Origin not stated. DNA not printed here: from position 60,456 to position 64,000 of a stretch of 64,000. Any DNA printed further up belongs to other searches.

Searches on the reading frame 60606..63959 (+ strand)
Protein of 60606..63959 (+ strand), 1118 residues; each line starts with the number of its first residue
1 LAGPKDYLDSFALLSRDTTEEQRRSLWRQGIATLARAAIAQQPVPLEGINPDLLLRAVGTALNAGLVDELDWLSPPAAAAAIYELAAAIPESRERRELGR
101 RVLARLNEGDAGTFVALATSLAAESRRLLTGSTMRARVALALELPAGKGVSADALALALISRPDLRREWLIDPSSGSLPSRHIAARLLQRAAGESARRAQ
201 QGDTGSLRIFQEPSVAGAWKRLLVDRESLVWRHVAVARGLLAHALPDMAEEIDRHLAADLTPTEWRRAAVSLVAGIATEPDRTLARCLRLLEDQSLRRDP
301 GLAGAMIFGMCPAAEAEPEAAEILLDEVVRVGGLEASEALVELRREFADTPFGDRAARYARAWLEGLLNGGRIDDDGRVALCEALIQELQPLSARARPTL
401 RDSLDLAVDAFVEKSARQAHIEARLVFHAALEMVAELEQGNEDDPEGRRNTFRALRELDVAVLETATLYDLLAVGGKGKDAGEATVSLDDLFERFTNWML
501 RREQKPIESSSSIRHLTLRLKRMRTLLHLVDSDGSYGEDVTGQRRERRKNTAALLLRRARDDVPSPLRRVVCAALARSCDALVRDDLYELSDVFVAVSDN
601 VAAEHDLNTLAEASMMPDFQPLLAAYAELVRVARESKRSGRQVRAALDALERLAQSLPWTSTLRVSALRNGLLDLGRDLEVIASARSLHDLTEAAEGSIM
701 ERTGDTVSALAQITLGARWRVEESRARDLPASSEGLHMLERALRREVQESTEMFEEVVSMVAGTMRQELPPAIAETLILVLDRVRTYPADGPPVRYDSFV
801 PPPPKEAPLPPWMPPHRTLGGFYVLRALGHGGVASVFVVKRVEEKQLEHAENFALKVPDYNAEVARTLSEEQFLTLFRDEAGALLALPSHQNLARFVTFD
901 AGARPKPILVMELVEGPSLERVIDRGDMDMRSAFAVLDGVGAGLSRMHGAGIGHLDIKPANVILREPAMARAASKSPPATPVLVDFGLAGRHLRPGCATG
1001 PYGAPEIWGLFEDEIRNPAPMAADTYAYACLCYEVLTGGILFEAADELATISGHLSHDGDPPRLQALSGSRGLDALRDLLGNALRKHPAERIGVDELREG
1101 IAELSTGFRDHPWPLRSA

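Call 51: search_protein_families(library=pfam, proteins=[window:60606-63959:+], max_evalue=0.00001)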
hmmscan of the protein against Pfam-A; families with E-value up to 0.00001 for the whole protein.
window:60606-63959:+ (1118 aa): 2 families
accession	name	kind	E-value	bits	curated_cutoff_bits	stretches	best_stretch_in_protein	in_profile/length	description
PF00069.31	Pkinase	-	2.2e-21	76.9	31.7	1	824-1097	3-257/263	Protein kinase domain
PF07714.23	PK_Tyr_Ser-Thr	-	8.1e-08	32.3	23.1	1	825-1096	4-253/258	Protein tyrosine and serine/threonine kinase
